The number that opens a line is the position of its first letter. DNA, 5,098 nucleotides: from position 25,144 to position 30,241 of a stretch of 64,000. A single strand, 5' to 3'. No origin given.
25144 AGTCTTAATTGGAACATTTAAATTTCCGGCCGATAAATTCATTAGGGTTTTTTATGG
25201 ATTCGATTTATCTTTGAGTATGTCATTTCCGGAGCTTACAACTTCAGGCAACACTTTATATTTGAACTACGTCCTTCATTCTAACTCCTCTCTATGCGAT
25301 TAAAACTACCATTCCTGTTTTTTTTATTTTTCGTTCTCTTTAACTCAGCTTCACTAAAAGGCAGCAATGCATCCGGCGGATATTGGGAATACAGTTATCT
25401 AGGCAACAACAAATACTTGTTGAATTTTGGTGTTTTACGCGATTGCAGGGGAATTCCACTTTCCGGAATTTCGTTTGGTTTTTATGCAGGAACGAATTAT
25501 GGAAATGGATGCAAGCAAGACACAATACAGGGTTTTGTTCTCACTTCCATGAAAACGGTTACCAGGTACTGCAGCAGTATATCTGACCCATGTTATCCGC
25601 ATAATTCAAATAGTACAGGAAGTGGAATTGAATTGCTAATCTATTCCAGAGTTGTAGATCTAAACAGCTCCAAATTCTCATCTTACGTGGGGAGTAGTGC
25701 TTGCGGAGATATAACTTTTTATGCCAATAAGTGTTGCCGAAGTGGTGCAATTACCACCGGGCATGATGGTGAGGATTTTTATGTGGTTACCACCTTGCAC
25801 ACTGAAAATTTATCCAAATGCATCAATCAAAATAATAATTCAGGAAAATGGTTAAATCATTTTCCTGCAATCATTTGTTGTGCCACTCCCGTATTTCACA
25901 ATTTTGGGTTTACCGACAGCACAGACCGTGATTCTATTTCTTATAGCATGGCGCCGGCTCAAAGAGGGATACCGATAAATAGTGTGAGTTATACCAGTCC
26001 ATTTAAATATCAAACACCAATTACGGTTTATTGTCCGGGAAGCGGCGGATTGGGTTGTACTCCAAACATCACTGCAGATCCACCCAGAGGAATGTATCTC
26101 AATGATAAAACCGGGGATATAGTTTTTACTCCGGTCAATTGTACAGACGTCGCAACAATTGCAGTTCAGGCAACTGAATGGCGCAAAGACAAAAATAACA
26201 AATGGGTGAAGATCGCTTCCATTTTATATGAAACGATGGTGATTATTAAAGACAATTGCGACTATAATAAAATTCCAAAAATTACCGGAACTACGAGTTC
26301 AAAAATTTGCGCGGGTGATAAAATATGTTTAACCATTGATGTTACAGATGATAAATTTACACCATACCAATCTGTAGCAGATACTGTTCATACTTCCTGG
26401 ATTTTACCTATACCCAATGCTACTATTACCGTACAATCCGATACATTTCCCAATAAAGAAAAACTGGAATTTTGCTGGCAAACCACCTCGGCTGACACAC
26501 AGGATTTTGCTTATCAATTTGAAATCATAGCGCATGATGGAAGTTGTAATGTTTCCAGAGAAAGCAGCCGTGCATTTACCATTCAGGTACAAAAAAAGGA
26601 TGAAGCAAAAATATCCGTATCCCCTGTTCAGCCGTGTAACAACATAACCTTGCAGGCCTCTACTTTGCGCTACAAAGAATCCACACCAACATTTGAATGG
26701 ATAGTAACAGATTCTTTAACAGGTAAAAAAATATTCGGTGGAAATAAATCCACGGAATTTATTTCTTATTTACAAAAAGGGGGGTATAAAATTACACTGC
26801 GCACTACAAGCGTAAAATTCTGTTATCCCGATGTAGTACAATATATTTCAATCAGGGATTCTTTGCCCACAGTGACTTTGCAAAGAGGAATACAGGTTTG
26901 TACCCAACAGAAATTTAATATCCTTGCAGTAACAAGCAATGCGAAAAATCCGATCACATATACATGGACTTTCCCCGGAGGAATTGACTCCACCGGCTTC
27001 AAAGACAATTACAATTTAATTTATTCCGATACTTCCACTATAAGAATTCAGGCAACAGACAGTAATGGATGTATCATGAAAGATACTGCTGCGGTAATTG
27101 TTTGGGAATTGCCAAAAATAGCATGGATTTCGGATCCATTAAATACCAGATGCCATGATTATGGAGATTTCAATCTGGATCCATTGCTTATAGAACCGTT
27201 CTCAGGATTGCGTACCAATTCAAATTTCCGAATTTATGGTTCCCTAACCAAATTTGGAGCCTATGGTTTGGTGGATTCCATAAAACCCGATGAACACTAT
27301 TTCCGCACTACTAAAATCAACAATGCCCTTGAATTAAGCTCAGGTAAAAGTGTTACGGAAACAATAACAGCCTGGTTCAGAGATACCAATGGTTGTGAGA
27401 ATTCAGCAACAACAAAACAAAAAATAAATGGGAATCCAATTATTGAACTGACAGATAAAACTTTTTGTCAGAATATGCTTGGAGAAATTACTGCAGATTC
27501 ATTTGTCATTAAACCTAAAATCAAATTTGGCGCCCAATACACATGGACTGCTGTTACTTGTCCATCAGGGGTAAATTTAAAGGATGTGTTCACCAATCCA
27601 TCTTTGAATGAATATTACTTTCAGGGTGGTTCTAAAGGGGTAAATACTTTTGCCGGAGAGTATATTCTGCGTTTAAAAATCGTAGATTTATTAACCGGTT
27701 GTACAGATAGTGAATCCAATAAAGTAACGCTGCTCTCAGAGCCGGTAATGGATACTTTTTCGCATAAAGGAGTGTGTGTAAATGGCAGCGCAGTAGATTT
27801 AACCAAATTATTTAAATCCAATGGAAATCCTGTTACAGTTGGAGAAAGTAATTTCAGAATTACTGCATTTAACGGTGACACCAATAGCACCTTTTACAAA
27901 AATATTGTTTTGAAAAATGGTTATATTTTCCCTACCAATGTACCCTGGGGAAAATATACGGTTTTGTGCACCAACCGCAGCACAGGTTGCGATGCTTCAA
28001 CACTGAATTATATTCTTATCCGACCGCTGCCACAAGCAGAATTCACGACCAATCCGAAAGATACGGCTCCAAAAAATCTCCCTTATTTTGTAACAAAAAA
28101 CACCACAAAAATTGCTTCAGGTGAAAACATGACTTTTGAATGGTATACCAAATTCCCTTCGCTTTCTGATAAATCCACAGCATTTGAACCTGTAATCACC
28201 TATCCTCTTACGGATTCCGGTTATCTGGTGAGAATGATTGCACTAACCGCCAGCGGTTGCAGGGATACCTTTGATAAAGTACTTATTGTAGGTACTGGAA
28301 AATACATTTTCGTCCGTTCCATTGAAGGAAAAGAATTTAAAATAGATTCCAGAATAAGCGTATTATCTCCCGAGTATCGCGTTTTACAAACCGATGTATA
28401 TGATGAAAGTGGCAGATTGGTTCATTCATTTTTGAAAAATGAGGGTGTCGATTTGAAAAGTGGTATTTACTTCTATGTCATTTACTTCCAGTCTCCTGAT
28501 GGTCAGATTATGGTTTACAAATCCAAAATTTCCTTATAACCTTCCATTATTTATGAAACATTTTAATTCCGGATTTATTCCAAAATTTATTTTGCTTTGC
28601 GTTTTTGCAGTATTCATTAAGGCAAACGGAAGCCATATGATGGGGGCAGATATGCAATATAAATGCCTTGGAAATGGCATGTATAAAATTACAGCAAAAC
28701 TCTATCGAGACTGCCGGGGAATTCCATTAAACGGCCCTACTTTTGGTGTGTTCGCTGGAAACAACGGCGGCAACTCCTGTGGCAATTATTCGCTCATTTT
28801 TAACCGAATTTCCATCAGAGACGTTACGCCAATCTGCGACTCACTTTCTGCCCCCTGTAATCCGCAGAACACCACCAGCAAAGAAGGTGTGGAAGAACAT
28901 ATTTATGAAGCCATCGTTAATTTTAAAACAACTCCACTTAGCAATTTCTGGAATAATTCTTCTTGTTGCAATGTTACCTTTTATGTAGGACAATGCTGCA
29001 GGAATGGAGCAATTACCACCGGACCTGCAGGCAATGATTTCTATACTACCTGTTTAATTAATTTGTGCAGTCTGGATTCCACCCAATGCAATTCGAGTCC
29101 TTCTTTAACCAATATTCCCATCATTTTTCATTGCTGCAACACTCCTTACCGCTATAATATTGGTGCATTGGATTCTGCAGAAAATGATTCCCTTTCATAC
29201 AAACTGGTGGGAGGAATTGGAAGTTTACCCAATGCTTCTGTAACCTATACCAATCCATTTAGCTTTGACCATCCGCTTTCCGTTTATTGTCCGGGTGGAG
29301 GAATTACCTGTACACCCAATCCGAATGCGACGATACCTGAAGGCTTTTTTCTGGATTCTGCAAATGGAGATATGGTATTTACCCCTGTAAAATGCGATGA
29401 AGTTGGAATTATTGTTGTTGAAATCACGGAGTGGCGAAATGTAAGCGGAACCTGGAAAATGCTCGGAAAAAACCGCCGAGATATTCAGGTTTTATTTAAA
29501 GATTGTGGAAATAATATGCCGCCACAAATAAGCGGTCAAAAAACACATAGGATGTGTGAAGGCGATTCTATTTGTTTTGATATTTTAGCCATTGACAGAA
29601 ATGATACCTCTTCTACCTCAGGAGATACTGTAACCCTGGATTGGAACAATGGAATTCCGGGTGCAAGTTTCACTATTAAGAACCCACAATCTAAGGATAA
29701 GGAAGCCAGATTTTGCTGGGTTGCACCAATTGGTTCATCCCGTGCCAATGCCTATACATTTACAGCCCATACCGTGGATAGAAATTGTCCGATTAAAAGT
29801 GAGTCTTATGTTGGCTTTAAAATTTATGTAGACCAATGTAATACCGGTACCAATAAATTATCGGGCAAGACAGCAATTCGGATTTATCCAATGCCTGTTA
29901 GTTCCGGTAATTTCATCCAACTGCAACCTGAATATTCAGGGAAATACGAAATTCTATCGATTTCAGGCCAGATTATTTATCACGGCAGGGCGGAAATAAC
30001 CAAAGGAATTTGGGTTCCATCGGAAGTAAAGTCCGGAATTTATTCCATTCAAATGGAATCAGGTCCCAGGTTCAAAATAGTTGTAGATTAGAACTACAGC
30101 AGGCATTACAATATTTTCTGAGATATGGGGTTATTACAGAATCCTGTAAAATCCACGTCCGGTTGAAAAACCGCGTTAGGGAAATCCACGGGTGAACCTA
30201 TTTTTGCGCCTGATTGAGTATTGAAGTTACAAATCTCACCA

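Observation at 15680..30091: Five tandem, same-strand paralogs of a large cysteine-rich T9SS cargo protein next to gldAFG/sprA, candidate undescribed adhesin system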

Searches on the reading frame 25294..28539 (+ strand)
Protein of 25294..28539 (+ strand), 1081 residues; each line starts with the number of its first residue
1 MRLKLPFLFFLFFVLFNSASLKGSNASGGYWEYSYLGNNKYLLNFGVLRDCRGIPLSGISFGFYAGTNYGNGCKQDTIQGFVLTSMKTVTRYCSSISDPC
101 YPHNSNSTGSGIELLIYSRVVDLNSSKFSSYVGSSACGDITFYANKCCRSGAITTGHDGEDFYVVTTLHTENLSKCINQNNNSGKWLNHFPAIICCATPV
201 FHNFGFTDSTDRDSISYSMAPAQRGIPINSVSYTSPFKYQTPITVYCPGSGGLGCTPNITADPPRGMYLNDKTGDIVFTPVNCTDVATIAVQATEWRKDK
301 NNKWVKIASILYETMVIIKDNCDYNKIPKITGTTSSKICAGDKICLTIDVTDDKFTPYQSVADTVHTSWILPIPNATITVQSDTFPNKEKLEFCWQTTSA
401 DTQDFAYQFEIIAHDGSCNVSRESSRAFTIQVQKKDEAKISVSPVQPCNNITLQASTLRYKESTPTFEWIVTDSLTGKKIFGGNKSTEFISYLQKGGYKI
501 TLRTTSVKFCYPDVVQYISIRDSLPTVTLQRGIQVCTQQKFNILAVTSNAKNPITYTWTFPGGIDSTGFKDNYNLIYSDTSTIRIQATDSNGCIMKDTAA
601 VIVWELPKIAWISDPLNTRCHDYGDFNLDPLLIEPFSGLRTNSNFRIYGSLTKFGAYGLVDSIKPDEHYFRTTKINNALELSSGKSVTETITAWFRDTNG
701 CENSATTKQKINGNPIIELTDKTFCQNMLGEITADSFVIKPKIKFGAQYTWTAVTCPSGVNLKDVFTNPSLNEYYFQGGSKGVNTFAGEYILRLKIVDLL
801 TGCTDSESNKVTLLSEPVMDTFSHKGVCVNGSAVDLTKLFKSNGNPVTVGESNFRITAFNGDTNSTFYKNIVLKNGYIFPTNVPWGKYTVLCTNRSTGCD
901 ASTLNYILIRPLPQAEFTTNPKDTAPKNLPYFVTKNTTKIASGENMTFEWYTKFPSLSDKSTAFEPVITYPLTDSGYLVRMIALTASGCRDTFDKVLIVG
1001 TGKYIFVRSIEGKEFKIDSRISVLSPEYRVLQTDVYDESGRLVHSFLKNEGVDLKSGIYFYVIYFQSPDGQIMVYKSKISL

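Call 4: search_protein_families(library=pfam, proteins=[window:25294-28539:+], max_evalue=0.1)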
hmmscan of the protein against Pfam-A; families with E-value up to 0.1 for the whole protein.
window:25294-28539:+ (1081 aa): 2 families
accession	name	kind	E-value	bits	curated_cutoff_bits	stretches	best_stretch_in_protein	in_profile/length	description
PF00801.26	PKD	-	0.0015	18.9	23.5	0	550-592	26-70/80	PKD domain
PF18911.6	PKD_4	-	0.0095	16.4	27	0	525-601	4-83/85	PKD domain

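Call 5: search_protein_families(library=ncbifam, proteins=[window:25294-28539:+], max_evalue=0.1)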
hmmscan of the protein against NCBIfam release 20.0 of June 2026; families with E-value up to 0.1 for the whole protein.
window:25294-28539:+ (1081 aa): 1 family
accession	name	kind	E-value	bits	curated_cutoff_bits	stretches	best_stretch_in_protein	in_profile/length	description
NF003504.0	PRK05170.2-2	equivalog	0.027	14.5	150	1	269-329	31-93/104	YcgN family cysteine cluster protein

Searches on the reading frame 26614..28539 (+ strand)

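Call 67: search_protein_families(library=pfam, proteins=[window:26614-28539:+], max_evalue=1)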
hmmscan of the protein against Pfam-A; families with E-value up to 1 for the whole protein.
window:26614-28539:+ (641 aa): 4 families
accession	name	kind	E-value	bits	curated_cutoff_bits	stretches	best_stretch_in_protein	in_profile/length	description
PF00801.26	PKD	-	0.00053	20.4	23.5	1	110-152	26-70/80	PKD domain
PF18911.6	PKD_4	-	0.003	18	27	1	85-161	4-83/85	PKD domain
PF17145.10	DUF5119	-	0.14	12.4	27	0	441-458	59-76/191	Domain of unknown function (DUF5119)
PF22352.2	K319L-like_PKD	-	0.73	10.3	27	0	6-66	9-70/84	K319L-like, PKD domain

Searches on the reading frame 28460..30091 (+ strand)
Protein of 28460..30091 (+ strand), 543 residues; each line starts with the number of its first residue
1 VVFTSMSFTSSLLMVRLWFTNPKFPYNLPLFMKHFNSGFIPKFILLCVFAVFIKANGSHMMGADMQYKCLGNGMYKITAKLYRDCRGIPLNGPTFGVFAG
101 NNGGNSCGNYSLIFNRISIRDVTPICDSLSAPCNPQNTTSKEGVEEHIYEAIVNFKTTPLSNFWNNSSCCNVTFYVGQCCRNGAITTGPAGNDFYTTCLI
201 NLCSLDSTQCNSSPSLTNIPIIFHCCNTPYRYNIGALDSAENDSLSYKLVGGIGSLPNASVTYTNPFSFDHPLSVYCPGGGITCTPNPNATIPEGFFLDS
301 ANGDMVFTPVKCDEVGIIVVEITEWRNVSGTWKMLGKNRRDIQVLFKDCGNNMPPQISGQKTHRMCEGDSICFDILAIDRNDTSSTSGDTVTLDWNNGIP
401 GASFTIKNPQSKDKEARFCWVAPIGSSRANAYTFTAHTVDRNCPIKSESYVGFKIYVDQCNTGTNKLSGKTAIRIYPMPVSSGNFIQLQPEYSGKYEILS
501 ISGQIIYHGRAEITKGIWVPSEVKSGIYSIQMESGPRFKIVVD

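Call 4: search_protein_families(library=pfam, proteins=[window:28460-30091:+], max_evalue=0.1)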
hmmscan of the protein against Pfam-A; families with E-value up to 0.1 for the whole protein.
window:28460-30091:+ (543 aa): 3 families
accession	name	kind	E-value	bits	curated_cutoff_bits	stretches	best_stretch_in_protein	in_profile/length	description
PF18962.6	Por_Secre_tail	-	0.0084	16.8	27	1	475-536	1-66/75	Secretion system C-terminal sorting domain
PF05345.18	He_PIG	-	0.032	15.1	24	0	256-303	8-59/96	Putative Ig domain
PF16267.10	DUF4920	-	0.066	13.7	25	0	319-361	16-59/87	Domain of unknown function (DUF4920)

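Call 5: search_protein_families(library=ncbifam, proteins=[window:28460-30091:+], max_evalue=0.1)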
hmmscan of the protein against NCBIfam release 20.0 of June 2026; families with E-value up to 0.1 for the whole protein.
window:28460-30091:+ (543 aa): 1 family
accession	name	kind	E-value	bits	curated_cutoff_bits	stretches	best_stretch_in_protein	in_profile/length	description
TIGR04183.1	Por_Secre_tail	domain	0.00011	22.1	23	1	475-535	1-61/72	T9SS type A sorting domain-containing protein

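Call 12: find_encoding_contigs(protein=window:28553-30091:+, flank=10000, max_places=4)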
Protein window:28553-30091:+ (512 aa): 4 contigs read that carry it; 1 place shown.
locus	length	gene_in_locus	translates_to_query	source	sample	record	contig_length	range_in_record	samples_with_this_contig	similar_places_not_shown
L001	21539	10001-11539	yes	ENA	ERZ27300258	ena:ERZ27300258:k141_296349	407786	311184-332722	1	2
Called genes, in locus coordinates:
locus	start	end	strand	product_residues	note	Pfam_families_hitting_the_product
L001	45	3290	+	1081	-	-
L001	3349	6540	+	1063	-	PF18911:PKD_4 (weak)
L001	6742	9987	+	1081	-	-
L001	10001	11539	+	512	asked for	-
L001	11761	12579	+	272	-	PF00005:ABC_tran, PF13304:AAA_21 (weak), PF13732:DrrA1-3_C (weak)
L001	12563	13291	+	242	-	PF01061:ABC2_membrane (weak), PF12730:ABC2_membrane_4 (weak), PF12679:ABC2_membrane_2, PF12698:ABC2_membrane_3, PF13346:ABC2_membrane_5 (weak)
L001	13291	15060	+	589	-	PF23357:DUF7088, PF09822:ABC_transp_aux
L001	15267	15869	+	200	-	PF01330:RuvA_N, PF00633:HHH (faint), PF14520:HHH_5, PF07499:RuvA_C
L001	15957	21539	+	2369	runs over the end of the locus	PF14349:SprA_N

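Call 25: search_protein_families(library=pfam, alignment_id=A2, max_evalue=0.01)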
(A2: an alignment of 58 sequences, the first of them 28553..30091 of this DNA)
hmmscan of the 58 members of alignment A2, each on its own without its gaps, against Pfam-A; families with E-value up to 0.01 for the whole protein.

A. member 1, window:28553-30091:+ (512 aa): 1 family
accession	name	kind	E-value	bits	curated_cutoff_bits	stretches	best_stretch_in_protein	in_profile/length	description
PF18962.6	Por_Secre_tail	-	0.0075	17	27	0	444-505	1-66/75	Secretion system C-terminal sorting domain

B. families by the number of members that match (of 58 scanned): 11 families
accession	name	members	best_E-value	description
PF18962.6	Por_Secre_tail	30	2.2e-14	Secretion system C-terminal sorting domain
PF05345.18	He_PIG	3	0.0024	Putative Ig domain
PF18911.6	PKD_4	1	3.3e-05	PKD domain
PF11589.14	DUF3244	1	0.0014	Domain of unknown function (DUF3244)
PF13585.12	CHU_C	1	0.0017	CHU_C Type IX secretion signal domain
PF16407.11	PKD_2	1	0.0024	PKD-like family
PF06101.16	Vps62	1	0.0042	Vacuolar protein sorting-associated protein 62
PF16967.11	TcfC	1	0.0046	E-set like domain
PF17802.7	SpaA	1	0.0076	Prealbumin-like fold domain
PF08329.16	ChitinaseA_N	1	0.0077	Chitinase A, N-terminal domain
PF22352.2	K319L-like_PKD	1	0.0092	K319L-like, PKD domain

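Call 29: predict_structure(alignment_id=A2)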
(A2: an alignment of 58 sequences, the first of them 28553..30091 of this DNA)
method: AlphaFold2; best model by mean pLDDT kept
length: 512 residues; sequences in the alignment: 58
mean_pLDDT: 91.1   pTM: 0.78
mean pLDDT of the five models: 91.1, 89.2, 89.2, 88.8, 88.6
residues with pLDDT >= 90: 393; 70-90: 85; 50-70: 25; < 50: 9
segments of 3 or more residues with pLDDT < 50: 1-3, 433-438
pLDDT, mean of each block of 10 residues (from residue 1): 61 81 69 96 97 92 96 95 97 90 93 97 96 94 95 93 97 86 95 94 92 95 96 97 96 96 96 96 97 93 96 91 93 96 92 71 95 96 97 90 93 88 91 47 88 90 94 95 91 96 89 93
secondary structure, 60 per line:
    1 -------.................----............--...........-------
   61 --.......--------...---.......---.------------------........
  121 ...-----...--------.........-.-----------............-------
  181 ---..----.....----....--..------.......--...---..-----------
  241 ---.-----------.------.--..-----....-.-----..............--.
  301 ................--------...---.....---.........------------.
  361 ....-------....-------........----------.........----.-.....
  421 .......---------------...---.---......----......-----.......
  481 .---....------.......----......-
elements in order: H8-24 E29-40 E43-53 E63-69 E78-80 E84-90 E113-123 E140-148 E162-170 E190-194 E199-202 E213-219 E222-224 E273-276 E284-297 E300-316 E325-327 E331-335 E339-347 E360-364 E372-375 E383-390 E401-409 E416-427 E443-445 E453-458 E463-468 E474-481 E485-488 E495-501 E506-511

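Call 32: fold_search(model_id=the predicted structure, library=pdb)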
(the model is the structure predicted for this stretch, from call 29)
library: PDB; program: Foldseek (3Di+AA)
matches with E <= 10: 1754; with E <= 0.001: 388
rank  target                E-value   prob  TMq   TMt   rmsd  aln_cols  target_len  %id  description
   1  4lp5_A                3.1e-07  1.00  0.19  0.26  23.7       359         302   11  Crystal structure of the full-length human RAGE extracellular domain (VC1C2 fragment) (released 2013-10-16)
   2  6vfw_A                4.2e-07  1.00  0.17  0.20  37.7       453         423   12  Crystal structure of human delta protocadherin 10 EC1-EC4 (released 2020-03-11)
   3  4oia_A                4.2e-07  1.00  0.16  0.19  29.0       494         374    7  Crystal Structure of ICAM-5 D1-D4 ectodomain fragment, Space Group P4322 (released 2014-07-16)
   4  4p2y_A                5.3e-07  1.00  0.16  0.24  24.2       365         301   11  Crystal structure of the human RAGE ectodomain (fragment VC1C2) in complex with mouse S100A6 (released 2015-03-11)
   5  5dzy_C                5.6e-07  1.00  0.16  0.19  40.6       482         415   11  Protocadherin beta 8 extracellular cadherin domains 1-4 (released 2016-05-04)
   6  5szo_A                6.7e-07  1.00  0.15  0.18  36.9       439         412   11  Protocadherin Gamma B7 extracellular cadherin domains 1-4 P41212 crystal form (released 2016-10-19)
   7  4ybh_A                8.2e-07  1.00  0.16  0.24  24.1       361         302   11  Crystal structure of the human RAGE ectodomain (VC1C2 fragment) in complex with human S100A6 (released 2016-03-02)
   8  9rob_A                8.6e-07  1.00  0.15  0.22  19.6       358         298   12  Crystal structure of human CD22 Ig domains 1-3 in complex with modified sialoside 1B (released 2025-12-10)
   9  5w1d                  1.1e-06  1.00  0.16  0.20  32.6       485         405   10  Crystal Structure of Mouse Protocadherin-15 EC4-7 (released 2018-06-06)
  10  3q2w_A                1.2e-06  1.00  0.15  0.15  31.8       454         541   12  Crystal structure of mouse N-cadherin ectodomain (released 2011-02-23)
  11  5k6x_A                2.6e-06  1.00  0.16  0.20  27.3       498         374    8  Sidekick-2 immunoglobulin domains 1-4, crystal form 1 (released 2016-09-28)
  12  5lfr_B                2.9e-06  1.00  0.16  0.24  20.8       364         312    9  Crystal structure of glycosylated Myelin-associated glycoprotein (MAG) Ig1-3 (released 2016-12-14)
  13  7amk_A                3.3e-06  0.98  0.15  0.16  25.8       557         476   12  Zebrafish RET Cadherin Like Domains 1 to 4. (released 2021-02-03)
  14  5lfv_A                3.5e-06  1.00  0.15  0.24  19.9       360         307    9  Crystal structure of glycosylated Myelin-associated glycoprotein (MAG) Ig1-3 with soaked trisaccharide ligand (released 2016-12-14)
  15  5szl_C                3.5e-06  1.00  0.15  0.18  34.9       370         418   11  Protocadherin gamma A1 extracellular cadherin domains 1-4 (released 2016-10-19)
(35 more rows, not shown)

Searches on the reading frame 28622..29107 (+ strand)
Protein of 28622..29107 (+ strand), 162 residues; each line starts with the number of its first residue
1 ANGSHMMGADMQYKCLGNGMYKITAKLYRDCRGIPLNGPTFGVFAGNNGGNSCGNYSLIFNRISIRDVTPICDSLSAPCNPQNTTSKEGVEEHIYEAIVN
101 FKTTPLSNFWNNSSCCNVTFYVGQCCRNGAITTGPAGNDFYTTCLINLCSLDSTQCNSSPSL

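Call 47: predict_structure(alignment_id=A6)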
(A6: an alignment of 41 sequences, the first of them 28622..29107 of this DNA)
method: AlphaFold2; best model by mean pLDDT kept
length: 162 residues; sequences in the alignment: 41
mean_pLDDT: 87.0   pTM: 0.82
mean pLDDT of the five models: 87.0, 84.8, 84.5, 83.9, 81.5
residues with pLDDT >= 90: 87; 70-90: 60; 50-70: 12; < 50: 3
segments of 3 or more residues with pLDDT < 50: 1-3
pLDDT, mean of each block of 10 residues (from residue 1): 71 94 94 87 93 95 92 81 86 96 94 93 78 69 91 81 73
secondary structure, 60 per line:
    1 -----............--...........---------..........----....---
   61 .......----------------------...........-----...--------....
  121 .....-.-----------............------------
elements in order: E6-17 E20-30 E40-46 E54-57 E61-67 E90-100 E117-125 E139-147
